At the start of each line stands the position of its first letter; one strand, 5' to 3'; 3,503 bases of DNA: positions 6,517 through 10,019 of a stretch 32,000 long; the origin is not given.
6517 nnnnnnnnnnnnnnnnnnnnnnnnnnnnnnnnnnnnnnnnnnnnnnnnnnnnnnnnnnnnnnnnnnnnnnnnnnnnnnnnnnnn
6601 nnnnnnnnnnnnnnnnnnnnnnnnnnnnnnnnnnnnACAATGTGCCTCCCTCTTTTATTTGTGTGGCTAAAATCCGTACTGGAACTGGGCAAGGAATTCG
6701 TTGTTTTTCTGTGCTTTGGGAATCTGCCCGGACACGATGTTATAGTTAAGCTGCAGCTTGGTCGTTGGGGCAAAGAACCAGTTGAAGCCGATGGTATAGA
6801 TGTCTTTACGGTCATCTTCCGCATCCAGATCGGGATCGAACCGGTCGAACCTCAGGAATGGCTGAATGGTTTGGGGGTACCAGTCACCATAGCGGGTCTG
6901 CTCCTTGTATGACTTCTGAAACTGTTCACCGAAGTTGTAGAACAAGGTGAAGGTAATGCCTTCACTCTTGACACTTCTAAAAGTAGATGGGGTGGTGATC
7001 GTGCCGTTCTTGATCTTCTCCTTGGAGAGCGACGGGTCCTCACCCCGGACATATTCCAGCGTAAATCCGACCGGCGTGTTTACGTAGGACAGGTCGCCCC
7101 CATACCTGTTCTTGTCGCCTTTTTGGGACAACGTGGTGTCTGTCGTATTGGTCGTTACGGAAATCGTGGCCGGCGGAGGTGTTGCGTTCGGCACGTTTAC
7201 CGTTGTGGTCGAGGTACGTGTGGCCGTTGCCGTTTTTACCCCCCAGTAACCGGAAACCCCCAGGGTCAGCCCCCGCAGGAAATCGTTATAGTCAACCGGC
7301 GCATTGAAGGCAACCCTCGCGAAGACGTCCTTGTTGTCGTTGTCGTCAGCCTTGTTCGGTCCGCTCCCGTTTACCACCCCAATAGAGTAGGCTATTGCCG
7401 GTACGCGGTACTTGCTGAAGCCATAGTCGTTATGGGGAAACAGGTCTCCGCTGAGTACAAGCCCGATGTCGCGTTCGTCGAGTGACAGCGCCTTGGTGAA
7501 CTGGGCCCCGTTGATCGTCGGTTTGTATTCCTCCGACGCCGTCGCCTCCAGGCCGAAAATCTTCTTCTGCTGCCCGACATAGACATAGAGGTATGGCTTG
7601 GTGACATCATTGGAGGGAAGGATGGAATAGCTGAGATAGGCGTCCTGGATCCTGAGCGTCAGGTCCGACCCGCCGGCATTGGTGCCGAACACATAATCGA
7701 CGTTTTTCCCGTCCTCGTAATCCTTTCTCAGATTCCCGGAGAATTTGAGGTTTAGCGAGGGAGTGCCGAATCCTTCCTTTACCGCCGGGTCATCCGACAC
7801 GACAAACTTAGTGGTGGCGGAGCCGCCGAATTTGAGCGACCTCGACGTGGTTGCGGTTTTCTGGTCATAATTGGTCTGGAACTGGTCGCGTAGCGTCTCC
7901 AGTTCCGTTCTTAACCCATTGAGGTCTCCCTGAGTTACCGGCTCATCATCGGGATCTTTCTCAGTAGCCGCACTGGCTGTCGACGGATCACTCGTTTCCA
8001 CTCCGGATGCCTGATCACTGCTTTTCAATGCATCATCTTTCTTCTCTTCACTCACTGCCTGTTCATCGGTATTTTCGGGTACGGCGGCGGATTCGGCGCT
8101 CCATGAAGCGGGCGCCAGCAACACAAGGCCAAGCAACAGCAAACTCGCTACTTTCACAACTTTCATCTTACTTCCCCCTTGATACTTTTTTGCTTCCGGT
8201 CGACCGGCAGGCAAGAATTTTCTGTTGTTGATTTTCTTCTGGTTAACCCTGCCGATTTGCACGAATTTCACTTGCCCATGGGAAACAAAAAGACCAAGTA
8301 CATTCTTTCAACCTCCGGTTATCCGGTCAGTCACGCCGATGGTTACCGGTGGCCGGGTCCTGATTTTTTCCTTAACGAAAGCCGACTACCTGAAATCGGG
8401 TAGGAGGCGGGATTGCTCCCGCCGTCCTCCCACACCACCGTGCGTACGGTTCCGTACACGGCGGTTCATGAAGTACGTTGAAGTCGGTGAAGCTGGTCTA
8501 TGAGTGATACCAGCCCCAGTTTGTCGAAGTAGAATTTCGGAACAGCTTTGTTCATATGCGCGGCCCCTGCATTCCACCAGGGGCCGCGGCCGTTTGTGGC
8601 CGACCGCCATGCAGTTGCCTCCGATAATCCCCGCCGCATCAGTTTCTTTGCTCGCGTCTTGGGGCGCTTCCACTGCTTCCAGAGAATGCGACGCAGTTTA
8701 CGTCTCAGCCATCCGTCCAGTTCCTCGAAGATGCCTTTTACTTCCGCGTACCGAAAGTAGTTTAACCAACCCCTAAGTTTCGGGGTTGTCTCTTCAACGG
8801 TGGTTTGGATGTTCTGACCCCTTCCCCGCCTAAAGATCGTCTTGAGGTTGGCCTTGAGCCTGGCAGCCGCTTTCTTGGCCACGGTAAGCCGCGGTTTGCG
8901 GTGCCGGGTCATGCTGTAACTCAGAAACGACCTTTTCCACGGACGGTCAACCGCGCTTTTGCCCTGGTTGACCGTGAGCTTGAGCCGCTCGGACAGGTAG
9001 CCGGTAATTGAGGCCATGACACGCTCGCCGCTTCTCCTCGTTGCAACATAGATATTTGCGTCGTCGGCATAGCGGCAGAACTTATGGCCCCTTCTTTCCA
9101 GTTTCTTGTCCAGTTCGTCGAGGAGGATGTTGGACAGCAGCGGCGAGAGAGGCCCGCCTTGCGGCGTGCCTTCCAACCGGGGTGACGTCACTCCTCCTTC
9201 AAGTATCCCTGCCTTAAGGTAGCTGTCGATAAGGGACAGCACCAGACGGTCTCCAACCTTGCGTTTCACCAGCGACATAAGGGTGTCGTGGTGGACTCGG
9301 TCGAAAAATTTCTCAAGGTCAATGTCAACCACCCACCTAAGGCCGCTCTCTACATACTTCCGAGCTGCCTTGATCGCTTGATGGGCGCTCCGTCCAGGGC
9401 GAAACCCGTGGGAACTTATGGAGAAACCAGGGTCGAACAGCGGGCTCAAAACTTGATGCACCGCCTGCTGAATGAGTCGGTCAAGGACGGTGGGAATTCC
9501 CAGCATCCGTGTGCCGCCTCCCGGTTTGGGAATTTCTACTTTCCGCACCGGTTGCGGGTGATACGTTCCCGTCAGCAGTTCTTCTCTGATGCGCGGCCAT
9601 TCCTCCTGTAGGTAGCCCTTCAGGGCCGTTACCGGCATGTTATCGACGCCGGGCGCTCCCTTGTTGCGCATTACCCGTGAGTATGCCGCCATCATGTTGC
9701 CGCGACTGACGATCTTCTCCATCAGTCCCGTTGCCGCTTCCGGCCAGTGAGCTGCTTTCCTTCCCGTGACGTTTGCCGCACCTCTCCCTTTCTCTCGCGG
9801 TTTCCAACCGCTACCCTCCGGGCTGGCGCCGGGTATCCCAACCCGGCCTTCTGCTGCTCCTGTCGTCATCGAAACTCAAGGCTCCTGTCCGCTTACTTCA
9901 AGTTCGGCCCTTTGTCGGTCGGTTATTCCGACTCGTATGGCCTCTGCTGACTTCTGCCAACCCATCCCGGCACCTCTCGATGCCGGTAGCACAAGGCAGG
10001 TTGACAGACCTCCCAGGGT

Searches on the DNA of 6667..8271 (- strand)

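Call 57: search_with_rna_model(model_id=R1, sources=[L003, L005, L008, L009, L010, L011, L012, L013, L014, L015, L016, L017, L018, L019, L020, L021, L022, L024, L025, L027, L028, L029, L031, L035, L036, L038, L040, L041, L042, L045, L047, L048, L051, L054, L055, L056, L057, L058, L060, L062, L064, L065, L066, L067, L069, L070, L071, L074, L076, L080, L081, L082, L084, L089, L090, L091, L092, L093, L095, L098, L099, L101, L103, L106, L107, L109, L115, L117, L119, L120, L121, L126, L128, L129, L004, L023, L039, L043, L030, L061, L063, L083, L088, L096, L104, L116, L110, L072], max_evalue=1)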
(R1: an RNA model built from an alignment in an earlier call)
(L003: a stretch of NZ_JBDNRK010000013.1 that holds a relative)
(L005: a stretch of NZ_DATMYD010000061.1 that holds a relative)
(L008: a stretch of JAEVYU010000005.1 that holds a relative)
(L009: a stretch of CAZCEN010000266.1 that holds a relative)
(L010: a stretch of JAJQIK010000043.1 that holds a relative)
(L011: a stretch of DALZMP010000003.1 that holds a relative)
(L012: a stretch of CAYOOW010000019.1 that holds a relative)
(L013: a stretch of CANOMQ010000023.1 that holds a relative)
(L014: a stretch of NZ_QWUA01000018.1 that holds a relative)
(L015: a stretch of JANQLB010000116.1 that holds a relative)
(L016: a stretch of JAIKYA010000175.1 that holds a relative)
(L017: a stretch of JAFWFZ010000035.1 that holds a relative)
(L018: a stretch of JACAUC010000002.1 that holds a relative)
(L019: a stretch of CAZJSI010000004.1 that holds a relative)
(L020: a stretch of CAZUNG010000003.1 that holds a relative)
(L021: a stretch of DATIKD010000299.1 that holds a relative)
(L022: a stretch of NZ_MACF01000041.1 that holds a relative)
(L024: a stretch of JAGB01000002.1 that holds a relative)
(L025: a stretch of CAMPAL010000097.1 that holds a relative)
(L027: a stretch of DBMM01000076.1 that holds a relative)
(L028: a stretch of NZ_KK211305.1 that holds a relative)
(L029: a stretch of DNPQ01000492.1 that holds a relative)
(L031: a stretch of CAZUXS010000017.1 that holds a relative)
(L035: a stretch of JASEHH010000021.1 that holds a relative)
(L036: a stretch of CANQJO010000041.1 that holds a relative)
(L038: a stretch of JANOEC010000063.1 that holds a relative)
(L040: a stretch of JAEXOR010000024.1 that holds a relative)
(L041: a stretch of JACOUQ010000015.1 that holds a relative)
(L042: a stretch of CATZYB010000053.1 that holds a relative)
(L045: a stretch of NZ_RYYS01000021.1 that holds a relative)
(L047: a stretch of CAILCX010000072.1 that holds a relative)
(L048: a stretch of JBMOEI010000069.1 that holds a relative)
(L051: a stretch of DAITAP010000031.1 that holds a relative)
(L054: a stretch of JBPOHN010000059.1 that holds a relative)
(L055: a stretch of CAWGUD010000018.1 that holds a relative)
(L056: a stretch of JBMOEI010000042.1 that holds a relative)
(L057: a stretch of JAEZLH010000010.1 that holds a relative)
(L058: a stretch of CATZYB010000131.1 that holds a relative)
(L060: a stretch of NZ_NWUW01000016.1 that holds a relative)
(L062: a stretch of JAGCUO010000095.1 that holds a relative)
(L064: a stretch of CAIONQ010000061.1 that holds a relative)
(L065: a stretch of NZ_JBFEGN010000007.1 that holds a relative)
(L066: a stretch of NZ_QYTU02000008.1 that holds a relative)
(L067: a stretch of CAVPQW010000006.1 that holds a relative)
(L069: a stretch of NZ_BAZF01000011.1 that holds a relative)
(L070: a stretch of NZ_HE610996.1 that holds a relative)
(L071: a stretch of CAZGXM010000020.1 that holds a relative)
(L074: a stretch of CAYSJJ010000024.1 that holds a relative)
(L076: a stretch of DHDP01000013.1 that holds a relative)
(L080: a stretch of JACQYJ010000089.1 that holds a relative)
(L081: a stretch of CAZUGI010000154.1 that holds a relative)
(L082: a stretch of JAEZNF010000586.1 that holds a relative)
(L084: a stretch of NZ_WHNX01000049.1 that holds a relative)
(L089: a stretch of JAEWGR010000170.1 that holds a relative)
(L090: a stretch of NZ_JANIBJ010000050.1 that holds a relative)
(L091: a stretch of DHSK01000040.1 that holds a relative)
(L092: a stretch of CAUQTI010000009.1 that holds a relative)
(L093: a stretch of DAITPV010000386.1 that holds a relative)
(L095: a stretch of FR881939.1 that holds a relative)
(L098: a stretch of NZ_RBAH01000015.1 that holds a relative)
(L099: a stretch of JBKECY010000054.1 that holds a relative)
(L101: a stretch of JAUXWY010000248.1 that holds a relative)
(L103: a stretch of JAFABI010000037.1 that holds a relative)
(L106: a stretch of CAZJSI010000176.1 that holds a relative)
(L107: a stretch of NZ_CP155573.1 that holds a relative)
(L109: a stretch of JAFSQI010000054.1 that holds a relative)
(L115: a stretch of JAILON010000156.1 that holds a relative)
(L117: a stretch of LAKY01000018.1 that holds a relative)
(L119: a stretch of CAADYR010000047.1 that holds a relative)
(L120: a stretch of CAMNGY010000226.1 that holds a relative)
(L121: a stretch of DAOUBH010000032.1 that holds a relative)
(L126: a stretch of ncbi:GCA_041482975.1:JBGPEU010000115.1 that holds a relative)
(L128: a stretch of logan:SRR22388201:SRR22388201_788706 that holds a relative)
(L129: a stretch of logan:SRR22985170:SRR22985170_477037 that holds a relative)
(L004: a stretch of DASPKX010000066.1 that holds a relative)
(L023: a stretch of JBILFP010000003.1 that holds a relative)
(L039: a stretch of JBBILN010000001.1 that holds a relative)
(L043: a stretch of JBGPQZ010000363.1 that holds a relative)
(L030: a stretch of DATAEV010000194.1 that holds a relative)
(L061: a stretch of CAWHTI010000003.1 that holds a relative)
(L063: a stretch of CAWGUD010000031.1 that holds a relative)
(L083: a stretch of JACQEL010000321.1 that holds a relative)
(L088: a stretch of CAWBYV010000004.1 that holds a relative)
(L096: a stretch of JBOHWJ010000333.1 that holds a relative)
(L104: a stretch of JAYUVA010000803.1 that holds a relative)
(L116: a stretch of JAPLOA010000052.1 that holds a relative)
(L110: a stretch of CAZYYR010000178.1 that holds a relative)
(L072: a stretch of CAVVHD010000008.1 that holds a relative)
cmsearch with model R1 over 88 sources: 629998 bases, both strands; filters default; matches with E-value up to 1: 114.
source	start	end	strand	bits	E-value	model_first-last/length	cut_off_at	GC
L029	7494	7520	+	42.1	6.5e-11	1-27/27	no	0.48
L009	3504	3530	-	40.7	1.9e-10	1-27/27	no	0.56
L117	6181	6207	+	40.7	2e-10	1-27/27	no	0.59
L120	2692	2718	+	40.6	2.1e-10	1-27/27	no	0.52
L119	7819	7845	-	40.6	2.2e-10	1-27/27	no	0.37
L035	903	929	-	40.4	2.5e-10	1-27/27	no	0.52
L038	4850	4876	-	40.3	2.8e-10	1-27/27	no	0.59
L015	3304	3330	+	40.2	2.9e-10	1-27/27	no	0.48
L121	4337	4363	-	40.1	3.1e-10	1-27/27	no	0.67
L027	196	222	+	40.1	3.4e-10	1-27/27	no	0.56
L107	3662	3688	+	40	3.5e-10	1-27/27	no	0.52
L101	4352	4378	-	39.8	4.1e-10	1-27/27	no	0.67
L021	1336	1362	+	39.6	4.8e-10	1-27/27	no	0.52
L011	1991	2017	-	39.6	4.8e-10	1-27/27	no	0.37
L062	2571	2597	-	39.6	4.9e-10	1-27/27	no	0.52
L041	2828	2854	+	39.6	5e-10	1-27/27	no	0.56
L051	805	831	-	39.4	5.5e-10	1-27/27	no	0.67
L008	7027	7053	+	39.4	5.5e-10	1-27/27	no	0.56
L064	2835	2861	+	39.4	5.6e-10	1-27/27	no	0.59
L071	305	331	+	39.3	6e-10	1-27/27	no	0.63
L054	4712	4738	+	39.3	6e-10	1-27/27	no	0.59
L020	4792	4818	+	39.3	6.4e-10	1-27/27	no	0.52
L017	5739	5765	+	39.2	6.5e-10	1-27/27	no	0.7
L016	2363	2389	+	39.2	6.8e-10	1-27/27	no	0.56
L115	5359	5385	+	39.2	6.9e-10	1-27/27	no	0.56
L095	5207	5233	+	39.1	7.2e-10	1-27/27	no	0.56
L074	4285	4311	+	39.1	7.4e-10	1-27/27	no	0.56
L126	3989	4015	+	39.1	7.5e-10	1-27/27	no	0.59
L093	527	553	+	39.1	7.5e-10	1-27/27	no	0.67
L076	201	227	-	39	7.9e-10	1-27/27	no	0.67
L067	5882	5908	+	38.9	8.2e-10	1-27/27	no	0.67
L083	770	796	+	38.9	8.3e-10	1-27/27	no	0.59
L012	4209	4235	+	38.8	9.3e-10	1-27/27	no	0.48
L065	1536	1562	+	38.8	9.6e-10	1-27/27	no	0.67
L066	414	440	+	38.8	9.6e-10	1-27/27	no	0.67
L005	2157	2183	-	38.4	1.2e-09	1-27/27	no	0.56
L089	3181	3207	-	38.4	1.2e-09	1-27/27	no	0.56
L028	4276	4302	+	38.3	1.4e-09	1-27/27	no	0.56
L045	4464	4490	-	38.3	1.4e-09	1-27/27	no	0.52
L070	1926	1952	-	38.2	1.5e-09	1-27/27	no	0.52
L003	2132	2158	-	38.2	1.5e-09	1-27/27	no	0.44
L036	1362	1388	+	38.1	1.6e-09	1-27/27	no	0.52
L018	3627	3653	-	38.1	1.6e-09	1-27/27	no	0.59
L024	1021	1047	-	38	1.8e-09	1-27/27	no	0.63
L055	1811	1837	+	37.9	1.9e-09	1-27/27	no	0.74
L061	1034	1060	-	37.9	1.9e-09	1-27/27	no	0.74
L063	7247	7273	-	37.9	1.9e-09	1-27/27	no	0.74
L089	6417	6443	-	37.9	1.9e-09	1-27/27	no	0.41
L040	6859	6885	+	37.7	2.2e-09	1-27/27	no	0.63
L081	1233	1259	+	37.7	2.3e-09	1-27/27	no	0.63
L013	1115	1141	+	37.7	2.3e-09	1-27/27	no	0.52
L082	4642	4668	+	37.6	2.4e-09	1-27/27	no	0.52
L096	733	759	-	37.5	2.6e-09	1-27/27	no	0.67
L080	2196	2222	-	37.5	2.6e-09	1-27/27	no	0.48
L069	7919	7945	-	37.5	2.7e-09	1-27/27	no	0.7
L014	419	445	-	37.3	3.2e-09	1-27/27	no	0.59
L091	229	255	-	37.2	3.3e-09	1-27/27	no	0.56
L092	2537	2563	+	37.2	3.4e-09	1-27/27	no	0.56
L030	2766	2792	-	37.2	3.5e-09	1-27/27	no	0.67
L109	1764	1790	-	37.1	3.5e-09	1-27/27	no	0.52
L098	6240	6266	+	37.1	3.7e-09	1-27/27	no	0.59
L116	5468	5494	-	37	3.9e-09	1-27/27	no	0.74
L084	7728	7754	+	37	3.9e-09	1-27/27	no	0.63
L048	419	445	+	36.9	4.5e-09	1-27/27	no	0.59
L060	2068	2094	-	36.6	5.4e-09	1-27/27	no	0.56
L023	2960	2986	-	36.5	6e-09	1-27/27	no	0.67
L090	6805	6831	-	36.5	6.1e-09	1-27/27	no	0.67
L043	1454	1480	-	36.5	6.2e-09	1-27/27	no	0.59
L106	3231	3257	+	36.2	7.4e-09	1-27/27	no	0.56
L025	6939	6965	+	36.1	8.1e-09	1-27/27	no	0.52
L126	1084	1110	+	36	8.8e-09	1-27/27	no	0.63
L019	3602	3628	-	35.6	1.2e-08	1-27/27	no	0.48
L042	176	202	+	35.6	1.3e-08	1-27/27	no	0.52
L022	1667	1693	+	35.3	1.6e-08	1-27/27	no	0.52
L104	3810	3836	-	35.3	1.6e-08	1-27/27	no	0.7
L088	2378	2404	-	35.2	1.7e-08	1-27/27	no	0.59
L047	3729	3755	+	35.1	1.8e-08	1-27/27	no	0.67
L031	367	393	-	35.1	1.9e-08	1-27/27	no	0.48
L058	4959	4985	+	34.5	2.9e-08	1-27/27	no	0.52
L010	6345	6371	-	34.2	3.7e-08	1-27/27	no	0.52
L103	2943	2969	-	33.9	5e-08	1-27/27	no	0.56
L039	2184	2210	+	33.8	5.2e-08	1-27/27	no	0.63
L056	6290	6316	+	33.5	6.6e-08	1-27/27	no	0.56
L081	1019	1045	-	33.4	7.4e-08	1-27/27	no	0.41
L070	2098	2124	+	33.4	7.5e-08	1-27/27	no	0.52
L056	5345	5371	+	32.4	1.7e-07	1-27/27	no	0.56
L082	4999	5025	+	31.9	2.4e-07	1-27/27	no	0.44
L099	4952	4978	-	31.8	2.6e-07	1-27/27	no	0.67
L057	3305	3331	+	31.7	2.8e-07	1-27/27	no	0.44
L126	885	912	+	30.5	7.8e-07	1-27/27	no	0.68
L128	3290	3316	+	30.4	8.1e-07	1-27/27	no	0.52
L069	6282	6309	-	30.3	8.9e-07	1-27/27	no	0.64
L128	306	333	+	29.8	1.3e-06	1-27/27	no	0.46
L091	416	443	+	29.6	1.6e-06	1-27/27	no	0.57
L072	556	582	+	29.3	2.1e-06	1-27/27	no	0.67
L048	3697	3724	+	29.2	2.2e-06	1-27/27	no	0.61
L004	6209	6235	-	28.7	3.2e-06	1-27/27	no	0.56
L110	2097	2123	+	28.3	4.4e-06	1-27/27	no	0.74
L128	474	500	+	28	5.9e-06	1-27/27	no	0.44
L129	786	813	+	27.6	8.2e-06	1-27/27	no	0.54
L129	697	723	+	26.9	1.4e-05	1-27/27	no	0.59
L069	3604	3630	-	26.7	1.7e-05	1-27/27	no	0.44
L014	757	784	+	23.7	0.00018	1-27/27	no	0.46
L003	2499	2526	+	22.3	0.00059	1-27/27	no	0.46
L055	1555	1581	-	22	0.00076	1-27/27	no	0.7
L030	2948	2974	+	22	0.00076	1-27/27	no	0.7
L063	7503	7529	+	22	0.00076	1-27/27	no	0.7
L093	631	657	+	19.2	0.007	1-27/27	no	0.7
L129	3659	3685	+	18.4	0.014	1-27/27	no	0.44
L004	6260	6272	-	15.3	0.16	9-21/27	no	0.46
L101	6309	6335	+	15.3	0.17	1-27/27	no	0.59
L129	954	980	+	14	0.46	1-27/27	no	0.52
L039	2131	2157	+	14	0.49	1-27/27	no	0.67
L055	1635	1662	-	13.5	0.7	1-27/27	no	0.75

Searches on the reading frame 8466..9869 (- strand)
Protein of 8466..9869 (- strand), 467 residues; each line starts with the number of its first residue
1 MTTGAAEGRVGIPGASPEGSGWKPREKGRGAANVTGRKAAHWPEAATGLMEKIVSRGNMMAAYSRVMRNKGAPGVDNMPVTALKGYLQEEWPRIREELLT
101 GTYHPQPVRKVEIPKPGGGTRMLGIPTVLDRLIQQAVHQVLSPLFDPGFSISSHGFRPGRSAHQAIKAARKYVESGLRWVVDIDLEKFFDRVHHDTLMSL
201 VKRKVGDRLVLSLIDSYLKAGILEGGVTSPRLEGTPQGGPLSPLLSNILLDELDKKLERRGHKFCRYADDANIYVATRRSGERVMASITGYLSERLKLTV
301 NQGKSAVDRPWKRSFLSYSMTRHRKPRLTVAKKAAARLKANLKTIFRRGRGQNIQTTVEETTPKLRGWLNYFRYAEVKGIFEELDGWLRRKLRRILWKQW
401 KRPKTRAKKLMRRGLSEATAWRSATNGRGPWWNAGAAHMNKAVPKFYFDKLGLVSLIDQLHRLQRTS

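Call 14: search_protein_families(library=pfam, proteins=[window:8466-9869:-])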
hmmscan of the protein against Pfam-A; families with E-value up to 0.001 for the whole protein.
window:8466-9869:- (467 aa): 2 families
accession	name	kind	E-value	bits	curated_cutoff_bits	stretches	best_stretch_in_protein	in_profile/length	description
PF00078.32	RVT_1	-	1.7e-36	126.3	29.6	1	113-308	1-192/205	Reverse transcriptase (RNA-dependent DNA polymerase)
PF08388.16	GIIM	-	4.4e-22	78.3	23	1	336-413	2-79/80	Group II intron, maturase-specific domain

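Call 41: find_encoding_contigs(protein=window:8466-9869:-, flank=3000, max_places=10)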
Protein window:8466-9869:- (467 aa): 4 contigs read that carry it; 4 places shown.
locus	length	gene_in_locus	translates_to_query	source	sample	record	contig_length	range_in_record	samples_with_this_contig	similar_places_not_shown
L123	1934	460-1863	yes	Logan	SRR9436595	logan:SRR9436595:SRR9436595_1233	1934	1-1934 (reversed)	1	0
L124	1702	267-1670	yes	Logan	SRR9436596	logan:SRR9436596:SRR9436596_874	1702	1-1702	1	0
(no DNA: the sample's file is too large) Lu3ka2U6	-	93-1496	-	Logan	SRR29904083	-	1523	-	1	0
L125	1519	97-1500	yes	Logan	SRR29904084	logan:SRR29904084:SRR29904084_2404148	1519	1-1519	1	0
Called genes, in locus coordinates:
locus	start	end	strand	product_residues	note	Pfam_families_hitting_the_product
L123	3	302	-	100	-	?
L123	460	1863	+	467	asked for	PF00078:RVT_1, PF08388:GIIM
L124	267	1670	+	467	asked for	PF00078:RVT_1, PF08388:GIIM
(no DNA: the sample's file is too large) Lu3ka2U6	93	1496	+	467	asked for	PF00078:RVT_1, PF08388:GIIM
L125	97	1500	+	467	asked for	PF00078:RVT_1, PF08388:GIIM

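Call 44: search_solved_structures(query=window:8466-9869:-, max_evalue=0.00001)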
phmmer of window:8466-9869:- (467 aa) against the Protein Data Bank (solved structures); distinct sequences matched with E-value up to 0.00001: 16.
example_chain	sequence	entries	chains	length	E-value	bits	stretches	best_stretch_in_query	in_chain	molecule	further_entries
6ar1_A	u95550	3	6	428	1.5e-138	465.6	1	48-463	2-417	GsI-IIC RT | Trt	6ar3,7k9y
7uim_D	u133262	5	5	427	8.9e-106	357.5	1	47-459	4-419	Group II intron reverse transcriptase/maturase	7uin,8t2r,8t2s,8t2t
5hhj_A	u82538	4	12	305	4.4e-83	282.7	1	47-319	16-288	Retron-type reverse transcriptase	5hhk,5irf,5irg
5hhl_A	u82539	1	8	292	2.6e-82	280.2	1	47-319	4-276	Retron-type reverse transcriptase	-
5g2x_C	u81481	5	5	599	7.7e-44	153.3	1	58-268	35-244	GROUP II INTRON-ENCODED PROTEIN LTRA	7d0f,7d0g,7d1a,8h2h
6me0_C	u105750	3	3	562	9.7e-33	116.8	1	62-405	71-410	Maturase reverse transcriptase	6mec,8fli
7kft_D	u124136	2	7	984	1.9e-27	99.3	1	103-307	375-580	Cas6-RT-Cas1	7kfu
9ioa_A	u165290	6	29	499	7.4e-12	47.9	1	97-276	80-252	RNA-dependent DNA polymerase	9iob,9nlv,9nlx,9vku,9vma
9d4s_A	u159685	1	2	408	8.3e-12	47.7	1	113-274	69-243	Group II intron-like 4 reverse transcriptase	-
9d5x_A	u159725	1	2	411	8.4e-12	47.7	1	113-274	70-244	Group II intron-like 4 reverse transcriptase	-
8ub7_A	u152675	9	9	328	9e-10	41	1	83-357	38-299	Reverse transcriptase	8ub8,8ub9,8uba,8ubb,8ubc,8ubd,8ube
8bgj_A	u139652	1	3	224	1e-09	40.8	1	155-274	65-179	RNA-directed DNA polymerase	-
9i2f_C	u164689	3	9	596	2.4e-07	33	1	111-278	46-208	Retron Ec67 protein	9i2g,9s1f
9lm3_A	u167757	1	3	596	2.4e-07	33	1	111-278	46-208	Retron Ec67 protein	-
9nl2_A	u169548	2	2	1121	1.1e-06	30.9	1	161-264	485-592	R2 retrotransposon protein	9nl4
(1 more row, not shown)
